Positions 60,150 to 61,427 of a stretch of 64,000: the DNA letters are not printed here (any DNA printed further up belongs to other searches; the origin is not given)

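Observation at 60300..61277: MVD-family enzyme with the catalytic Asp position apparently replaced (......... instead of FT(M)DAGPN)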

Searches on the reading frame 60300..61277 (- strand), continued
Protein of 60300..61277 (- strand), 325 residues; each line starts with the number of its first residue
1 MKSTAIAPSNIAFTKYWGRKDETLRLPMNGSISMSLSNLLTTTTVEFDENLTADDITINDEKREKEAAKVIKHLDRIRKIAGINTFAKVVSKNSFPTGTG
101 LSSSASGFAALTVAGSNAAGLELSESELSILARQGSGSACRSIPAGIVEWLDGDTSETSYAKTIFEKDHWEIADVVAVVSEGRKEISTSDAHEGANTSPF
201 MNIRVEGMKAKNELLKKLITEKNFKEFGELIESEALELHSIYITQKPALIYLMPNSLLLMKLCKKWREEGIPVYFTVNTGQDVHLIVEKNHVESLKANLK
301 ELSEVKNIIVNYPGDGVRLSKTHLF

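Call 32: find_encoding_contigs(protein=P0071, flank=10000, max_places=2)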
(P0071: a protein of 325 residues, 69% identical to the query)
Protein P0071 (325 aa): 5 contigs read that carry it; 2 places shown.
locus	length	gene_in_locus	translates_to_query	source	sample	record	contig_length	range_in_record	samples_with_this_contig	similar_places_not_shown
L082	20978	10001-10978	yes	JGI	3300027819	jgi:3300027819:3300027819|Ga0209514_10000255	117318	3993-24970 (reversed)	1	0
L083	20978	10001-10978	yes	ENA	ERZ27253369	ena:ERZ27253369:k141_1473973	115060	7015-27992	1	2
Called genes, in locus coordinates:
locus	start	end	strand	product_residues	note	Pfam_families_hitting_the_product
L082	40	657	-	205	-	PF06560:GPI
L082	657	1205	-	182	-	PF01050:MannoseP_isomer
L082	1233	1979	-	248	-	PF01255:Prenyltransf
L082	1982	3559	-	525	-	PF00293:NUDIX (weak), PF00348:polyprenyl_synt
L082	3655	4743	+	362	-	PF00368:HMG-CoA_red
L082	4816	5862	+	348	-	PF01154:HMG_CoA_synt_N (weak), PF08541:ACP_syn_III_C (weak)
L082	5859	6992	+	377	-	PF00108:Thiolase_N, PF00109:ketoacyl-synt, PF08545:ACP_syn_III (weak), PF02803:Thiolase_C, PF22691:Thiolase_C_1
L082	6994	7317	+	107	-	PF01796:OB_ChsH2_C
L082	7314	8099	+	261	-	PF13489:Methyltransf_23, PF13847:Methyltransf_31 (weak), PF08241:Methyltransf_11, PF13649:Methyltransf_25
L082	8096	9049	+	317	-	PF10509:GalKase_gal_bdg (weak), PF22700:MVD-like_N (weak), PF00288:GHMP_kinases_N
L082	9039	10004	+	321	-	PF00288:GHMP_kinases_N, PF08544:GHMP_kinases_C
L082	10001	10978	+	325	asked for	PF22700:MVD-like_N, PF00288:GHMP_kinases_N, PF18376:MDD_C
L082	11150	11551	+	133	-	-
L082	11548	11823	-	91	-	PF00708:Acylphosphatase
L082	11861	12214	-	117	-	PF01035:DNA_binding_1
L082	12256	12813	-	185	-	PF01195:Pept_tRNA_hydro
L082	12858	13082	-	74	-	-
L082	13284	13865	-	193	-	PF03167:UDG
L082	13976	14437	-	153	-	-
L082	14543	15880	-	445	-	PF01204:Trehalase, PF22422:MGH1-like_GH, PF01204:Trehalase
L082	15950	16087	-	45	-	-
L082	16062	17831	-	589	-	PF04675:DNA_ligase_A_N, PF01068:DNA_ligase_A_M, PF04679:DNA_ligase_A_C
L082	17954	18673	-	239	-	-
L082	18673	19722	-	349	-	PF02661:Fic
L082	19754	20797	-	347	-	PF02463:SMC_N, PF13175:AAA_15, PF13476:AAA_23, PF13514:AAA_27, PF13555:AAA_29 (weak), PF13304:AAA_21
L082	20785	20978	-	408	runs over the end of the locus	PF05977:MFS_3, PF07690:MFS_1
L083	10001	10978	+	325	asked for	PF22700:MVD-like_N, PF00288:GHMP_kinases_N, PF18376:MDD_C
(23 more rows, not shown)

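Call 38: find_encoding_contigs(protein=P0271, flank=10000, max_places=1)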
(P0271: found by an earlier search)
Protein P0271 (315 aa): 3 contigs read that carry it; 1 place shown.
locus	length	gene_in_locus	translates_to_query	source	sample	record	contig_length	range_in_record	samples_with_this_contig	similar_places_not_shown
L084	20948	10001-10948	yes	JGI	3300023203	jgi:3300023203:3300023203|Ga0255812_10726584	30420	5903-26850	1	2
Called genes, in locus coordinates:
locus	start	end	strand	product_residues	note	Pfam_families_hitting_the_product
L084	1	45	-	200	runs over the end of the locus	-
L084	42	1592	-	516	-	PF18884:TSP3_bac (faint)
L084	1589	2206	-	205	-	-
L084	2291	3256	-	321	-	PF01070:FMN_dh, PF01645:Glu_synthase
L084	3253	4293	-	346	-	PF00348:polyprenyl_synt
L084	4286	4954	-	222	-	PF00702:Hydrolase, PF12710:HAD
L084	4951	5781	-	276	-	PF00288:GHMP_kinases_N, PF08544:GHMP_kinases_C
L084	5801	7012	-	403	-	PF00368:HMG-CoA_red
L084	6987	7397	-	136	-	PF12172:zf-ChsH2 (weak), PF01796:OB_ChsH2_C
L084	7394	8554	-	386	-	PF00108:Thiolase_N, PF00109:ketoacyl-synt, PF02803:Thiolase_C (weak), PF22691:Thiolase_C_1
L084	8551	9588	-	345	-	PF08541:ACP_syn_III_C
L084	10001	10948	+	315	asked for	PF22700:MVD-like_N, PF00288:GHMP_kinases_N, PF18376:MDD_C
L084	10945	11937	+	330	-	PF00288:GHMP_kinases_N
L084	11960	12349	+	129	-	-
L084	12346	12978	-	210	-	PF02589:LUD_dom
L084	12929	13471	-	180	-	PF01871:AMMECR1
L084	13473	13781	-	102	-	PF13656:RNA_pol_L_2, PF01193:RNA_pol_L (weak)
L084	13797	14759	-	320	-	PF01073:3Beta_HSD, PF01370:Epimerase, PF02719:Polysacc_synt_2 (weak), PF04321:RmlD_sub_bind, PF05368:NmrA (weak), PF13460:NAD_binding_10, PF16363:GDP_Man_Dehyd, PF07993:NAD_binding_4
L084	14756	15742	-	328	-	PF01073:3Beta_HSD, PF01370:Epimerase, PF02719:Polysacc_synt_2 (weak), PF04321:RmlD_sub_bind (weak), PF07993:NAD_binding_4, PF08659:KR (faint), PF13460:NAD_binding_10, PF16363:GDP_Man_Dehyd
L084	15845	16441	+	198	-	-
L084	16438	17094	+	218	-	-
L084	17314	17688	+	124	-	PF05175:MTS, PF13847:Methyltransf_31 (weak)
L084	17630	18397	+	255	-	-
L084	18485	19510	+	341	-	-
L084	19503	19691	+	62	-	-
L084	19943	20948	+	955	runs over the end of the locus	PF00133:tRNA-synt_1, PF01406:tRNA-synt_1e (faint), PF09334:tRNA-synt_1g, PF13603:tRNA-synt_1_2, PF00133:tRNA-synt_1, PF09334:tRNA-synt_1g (weak), PF08264:Anticodon_1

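Call 39: find_encoding_contigs(protein=P0136, flank=10000, max_places=1)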
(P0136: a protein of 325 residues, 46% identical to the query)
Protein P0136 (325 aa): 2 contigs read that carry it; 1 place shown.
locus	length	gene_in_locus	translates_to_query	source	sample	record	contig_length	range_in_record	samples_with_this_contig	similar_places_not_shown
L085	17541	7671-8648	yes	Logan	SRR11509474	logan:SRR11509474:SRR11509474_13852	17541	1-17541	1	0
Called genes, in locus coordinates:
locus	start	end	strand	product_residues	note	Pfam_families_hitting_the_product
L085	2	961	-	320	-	?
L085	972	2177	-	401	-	PF08323:Glyco_transf_5, PF13439:Glyco_transf_4, PF13579:Glyco_trans_4_4, PF20706:GT4-conflict, PF00534:Glycos_transf_1, PF13692:Glyco_trans_1_4, PF00982:Glyco_transf_20 (weak)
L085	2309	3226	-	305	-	PF01796:OB_ChsH2_C, PF00625:Guanylate_kin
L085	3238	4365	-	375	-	PF00108:Thiolase_N, PF00109:ketoacyl-synt (weak), PF08545:ACP_syn_III, PF02803:Thiolase_C, PF22691:Thiolase_C_1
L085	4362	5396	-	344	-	PF08541:ACP_syn_III_C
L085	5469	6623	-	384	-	PF00368:HMG-CoA_red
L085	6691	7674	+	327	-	PF00288:GHMP_kinases_N, PF08544:GHMP_kinases_C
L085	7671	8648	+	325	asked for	PF22700:MVD-like_N, PF00288:GHMP_kinases_N (weak)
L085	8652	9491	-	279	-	-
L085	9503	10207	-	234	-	PF01255:Prenyltransf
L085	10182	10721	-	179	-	PF00293:NUDIX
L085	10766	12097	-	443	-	PF03448:MgtE_N, PF00571:CBS (faint), PF01769:MgtE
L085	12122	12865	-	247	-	-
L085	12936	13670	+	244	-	-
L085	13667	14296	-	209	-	-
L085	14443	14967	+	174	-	PF10604:Polyketide_cyc2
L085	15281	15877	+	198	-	-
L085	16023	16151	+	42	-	-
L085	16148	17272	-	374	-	PF00070:Pyr_redox (faint), PF01494:FAD_binding_3, PF05834:Lycopene_cycl (weak), PF07992:Pyr_redox_2 (weak), PF13450:NAD_binding_8 (weak), PF13738:Pyr_redox_3 (faint)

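Call 40: find_encoding_contigs(protein=P0123, flank=10000, max_places=1)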
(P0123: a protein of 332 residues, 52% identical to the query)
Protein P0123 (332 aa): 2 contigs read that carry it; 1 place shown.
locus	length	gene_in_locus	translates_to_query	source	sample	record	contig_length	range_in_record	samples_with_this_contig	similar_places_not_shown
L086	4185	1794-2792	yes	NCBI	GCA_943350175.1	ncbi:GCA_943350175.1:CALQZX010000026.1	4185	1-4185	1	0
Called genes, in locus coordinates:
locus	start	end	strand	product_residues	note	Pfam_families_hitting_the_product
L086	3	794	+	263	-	?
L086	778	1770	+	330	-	PF22700:MVD-like_N (weak), PF00288:GHMP_kinases_N, PF08544:GHMP_kinases_C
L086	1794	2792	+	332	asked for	PF22700:MVD-like_N, PF00288:GHMP_kinases_N, PF18376:MDD_C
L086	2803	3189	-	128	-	-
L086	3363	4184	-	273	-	?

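Call 41: find_encoding_contigs(protein=P0204, flank=10000, max_places=1)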
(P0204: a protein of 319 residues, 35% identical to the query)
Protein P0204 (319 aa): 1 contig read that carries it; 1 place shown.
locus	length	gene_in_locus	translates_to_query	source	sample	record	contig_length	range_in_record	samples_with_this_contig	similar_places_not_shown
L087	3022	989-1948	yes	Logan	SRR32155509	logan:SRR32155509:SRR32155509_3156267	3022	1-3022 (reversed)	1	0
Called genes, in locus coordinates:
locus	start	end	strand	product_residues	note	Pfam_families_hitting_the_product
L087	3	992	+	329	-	?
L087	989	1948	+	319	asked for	PF22700:MVD-like_N, PF00288:GHMP_kinases_N, PF18376:MDD_C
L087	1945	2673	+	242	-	PF01255:Prenyltransf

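Call 42: find_homologous_proteins(query=P0129, max_evalue=1e-20)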
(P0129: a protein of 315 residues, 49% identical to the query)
Query P0129 (315 aa): 6110 proteins with E <= 1e-20 among 8000 candidates; the best 120 are listed.
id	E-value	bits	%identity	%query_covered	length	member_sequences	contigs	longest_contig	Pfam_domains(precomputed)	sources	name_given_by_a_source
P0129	5.0e-205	697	100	100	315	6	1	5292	PF00288.33,PF18376.7,PF22700.3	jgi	-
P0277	3.3e-105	369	57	100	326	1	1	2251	PF00288.33,PF18376.7,PF22700.3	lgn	-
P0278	6.3e-104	365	56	100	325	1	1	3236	PF00288.33,PF18376.7,PF22700.3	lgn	-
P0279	2.4e-102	360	56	100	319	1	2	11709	PF00288.33,PF18376.7,PF22700.3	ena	-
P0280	3.3e-102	360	55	100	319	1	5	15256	PF00288.33,PF18376.7,PF22700.3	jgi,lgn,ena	-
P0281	4.9e-102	359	56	100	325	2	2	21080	PF00288.33,PF18376.7,PF22700.3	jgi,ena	-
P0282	5.2e-102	359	54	100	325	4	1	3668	PF00288.33,PF18376.7,PF22700.3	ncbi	-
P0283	5.5e-102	359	55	100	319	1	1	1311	PF00288.33,PF18376.7,PF22700.3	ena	-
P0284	7.6e-102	358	55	100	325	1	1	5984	PF00288.33,PF18376.7,PF22700.3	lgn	-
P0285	8.9e-102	358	54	100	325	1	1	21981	PF00288.33,PF18376.7,PF22700.3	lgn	-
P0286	9.6e-102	358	56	100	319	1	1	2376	PF00288.33,PF18376.7,PF22700.3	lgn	-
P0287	1.1e-101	358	54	100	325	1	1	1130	PF00288.33,PF18376.7,PF22700.3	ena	-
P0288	6.8e-101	355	54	100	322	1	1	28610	PF00288.33,PF18376.7,PF22700.3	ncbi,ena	ncbi:MAG: diphosphomevalonate decarboxylase [Patescibacteria group bacterium]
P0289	1.1e-100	355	54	100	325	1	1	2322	PF00288.33,PF18376.7,PF22700.3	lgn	-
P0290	1.1e-100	355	54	100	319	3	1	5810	PF00288.33,PF18376.7,PF22700.3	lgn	-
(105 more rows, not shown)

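Call 46: search_solved_structures(query=A2, max_evalue=0.00001, show_alignments=0)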
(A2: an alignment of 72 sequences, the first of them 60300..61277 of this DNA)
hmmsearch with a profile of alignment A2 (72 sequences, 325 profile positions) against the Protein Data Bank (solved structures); distinct sequences matched with E-value up to 0.00001: 20.
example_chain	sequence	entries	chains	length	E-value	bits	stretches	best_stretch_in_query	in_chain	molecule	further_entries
6n0z_A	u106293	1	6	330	2.3e-113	381.6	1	2-324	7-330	Diphosphomevalonate decarboxylase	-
6n0x_A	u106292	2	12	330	5.9e-113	380.3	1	2-324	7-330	Diphosphomevalonate decarboxylase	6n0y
5v2l_A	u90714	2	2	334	1.5e-89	303.3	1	5-320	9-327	Mevalonate diphosphate decarboxylase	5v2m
6e2s_A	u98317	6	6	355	1.9e-89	303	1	5-320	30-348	Mevalonate diphosphate decarboxylase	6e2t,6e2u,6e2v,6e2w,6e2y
2hk2_A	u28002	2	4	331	2.1e-87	296.3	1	5-309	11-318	Diphosphomevalonate decarboxylase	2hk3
3qt5_A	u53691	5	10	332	1.2e-83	284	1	5-318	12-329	Mevalonate diphosphate decarboxylase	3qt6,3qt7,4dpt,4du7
4dpw_A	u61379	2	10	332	1.9e-83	283.3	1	5-318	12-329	Mevalonate diphosphate decarboxylase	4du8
3qt8_A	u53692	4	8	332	2.7e-83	282.8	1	5-318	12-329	Mevalonate diphosphate decarboxylase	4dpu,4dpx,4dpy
5gmd_A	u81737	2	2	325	2.1e-69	237.2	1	3-321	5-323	Diphosphomevalonate decarboxylase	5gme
4z7c_A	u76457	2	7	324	2.1e-69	237.2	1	3-321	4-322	Diphosphomevalonate decarboxylase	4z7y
6n10_A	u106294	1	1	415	4.9e-64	219.5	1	3-292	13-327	Diphosphomevalonate decarboxylase MVD1, peroxisomal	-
3f0n_A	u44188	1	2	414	1.3e-58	201.7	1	3-285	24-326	MEVALONATE PYROPHOSPHATE DECARBOXYLASE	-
6xr5_A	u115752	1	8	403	1.9e-57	197.9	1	2-292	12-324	Diphosphomevalonate decarboxylase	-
2gs8_A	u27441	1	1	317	7.5e-57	195.9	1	4-301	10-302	mevalonate pyrophosphate decarboxylase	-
3d4j_A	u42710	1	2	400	3.2e-56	193.8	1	3-281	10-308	Diphosphomevalonate decarboxylase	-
4rkp_A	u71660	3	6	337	2.8e-10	42.9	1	52-296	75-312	Putative uncharacterized protein Ta1305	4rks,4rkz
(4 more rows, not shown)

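Call 54: predict_structure(alignment_id=A2)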
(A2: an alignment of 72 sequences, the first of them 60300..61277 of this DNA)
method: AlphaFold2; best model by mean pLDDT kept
length: 325 residues; sequences in the alignment: 72
mean_pLDDT: 95.8   pTM: 0.93
mean pLDDT of the five models: 95.8, 95.2, 94.1, 93.5, 90.4
residues with pLDDT >= 90: 299; 70-90: 26; 50-70: 0; < 50: 0
segments of 3 or more residues with pLDDT < 50: none
pLDDT, mean of each block of 10 residues (from residue 1): 97 95 94 97 98 97 93 98 98 91 95 99 98 95 98 95 98 97 85 93 96 99 98 96 94 93 97 93 97 98 97 98 98
secondary structure, 60 per line:
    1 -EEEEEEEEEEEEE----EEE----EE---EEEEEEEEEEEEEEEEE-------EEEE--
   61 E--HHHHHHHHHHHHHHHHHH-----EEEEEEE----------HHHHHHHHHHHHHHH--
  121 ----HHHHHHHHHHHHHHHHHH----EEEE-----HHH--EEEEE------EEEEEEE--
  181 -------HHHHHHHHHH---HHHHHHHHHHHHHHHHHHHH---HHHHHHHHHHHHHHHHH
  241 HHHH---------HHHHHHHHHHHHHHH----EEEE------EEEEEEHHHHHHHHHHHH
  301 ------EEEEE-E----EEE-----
elements in order: E2-14 E19-21 E31-47 E55-58 H64-81 E87-93 H104-118 H125-142 E147-150 E161-165 E172-178 H188-197 H201-220 H224-244 H254-268 E273-276 E283-288 H289-300 E307-311 E318-320

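Call 58: fold_search(model_id=the predicted structure, library=pdb)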
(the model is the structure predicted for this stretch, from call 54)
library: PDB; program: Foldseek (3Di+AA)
matches with E <= 10: 1087; with E <= 0.001: 203
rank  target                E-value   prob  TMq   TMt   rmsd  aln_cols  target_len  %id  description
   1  6n0z_C                1.9e-42  1.00  0.95  0.94   1.5       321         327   42  Crystal structure of Anaerolinea thermophila mevalonate 5-phosphate decarboxylase N20K H194M mutant complexed with (R) (released 2019-07-17)
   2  6n0z_A                2.4e-42  1.00  0.95  0.96   1.4       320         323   42  Crystal structure of Anaerolinea thermophila mevalonate 5-phosphate decarboxylase N20K H194M mutant complexed with (R) (released 2019-07-17)
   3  6n0y_D                4.0e-42  1.00  0.96  0.96   1.3       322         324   42  Crystal structure of Anaerolinea thermophila mevalonate 5-phosphate decarboxylase complexed with (R)-MVAPP (released 2019-07-17)
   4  6n0x_D                6.8e-42  1.00  0.95  0.96   1.4       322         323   42  Crystal structure of Anaerolinea thermophila mevalonate 5-phosphate decarboxylase complexed with (R)-MVAP (released 2019-07-17)
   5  6n0y_F                7.2e-42  1.00  0.94  0.97   1.4       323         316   41  Crystal structure of Anaerolinea thermophila mevalonate 5-phosphate decarboxylase complexed with (R)-MVAPP (released 2019-07-17)
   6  6n0y_E                9.2e-42  1.00  0.95  0.96   1.4       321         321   42  Crystal structure of Anaerolinea thermophila mevalonate 5-phosphate decarboxylase complexed with (R)-MVAPP (released 2019-07-17)
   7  6n0z_E                1.2e-41  1.00  0.95  0.97   1.4       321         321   42  Crystal structure of Anaerolinea thermophila mevalonate 5-phosphate decarboxylase N20K H194M mutant complexed with (R) (released 2019-07-17)
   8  6n0y_A                3.4e-41  1.00  0.96  0.96   1.4       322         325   42  Crystal structure of Anaerolinea thermophila mevalonate 5-phosphate decarboxylase complexed with (R)-MVAPP (released 2019-07-17)
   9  6n0x_A                3.8e-41  1.00  0.95  0.96   1.3       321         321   42  Crystal structure of Anaerolinea thermophila mevalonate 5-phosphate decarboxylase complexed with (R)-MVAP (released 2019-07-17)
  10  6n0z_B                4.0e-41  1.00  0.95  0.95   1.4       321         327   42  Crystal structure of Anaerolinea thermophila mevalonate 5-phosphate decarboxylase N20K H194M mutant complexed with (R) (released 2019-07-17)
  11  6n0x_E                4.5e-41  1.00  0.94  0.96   1.4       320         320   42  Crystal structure of Anaerolinea thermophila mevalonate 5-phosphate decarboxylase complexed with (R)-MVAP (released 2019-07-17)
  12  6n0z_D                5.7e-41  1.00  0.95  0.95   1.3       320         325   42  Crystal structure of Anaerolinea thermophila mevalonate 5-phosphate decarboxylase N20K H194M mutant complexed with (R) (released 2019-07-17)
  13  6n0y_B                8.6e-41  1.00  0.96  0.96   1.3       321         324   42  Crystal structure of Anaerolinea thermophila mevalonate 5-phosphate decarboxylase complexed with (R)-MVAPP (released 2019-07-17)
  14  6n0x_C                1.2e-40  1.00  0.95  0.95   1.5       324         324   42  Crystal structure of Anaerolinea thermophila mevalonate 5-phosphate decarboxylase complexed with (R)-MVAP (released 2019-07-17)
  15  6n0y_C                1.5e-40  1.00  0.95  0.96   1.4       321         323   42  Crystal structure of Anaerolinea thermophila mevalonate 5-phosphate decarboxylase complexed with (R)-MVAPP (released 2019-07-17)
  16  6n0x_F                1.5e-40  1.00  0.94  0.96   1.4       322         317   41  Crystal structure of Anaerolinea thermophila mevalonate 5-phosphate decarboxylase complexed with (R)-MVAP (released 2019-07-17)
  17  6n0x_B                2.5e-40  1.00  0.95  0.96   1.4       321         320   42  Crystal structure of Anaerolinea thermophila mevalonate 5-phosphate decarboxylase complexed with (R)-MVAP (released 2019-07-17)
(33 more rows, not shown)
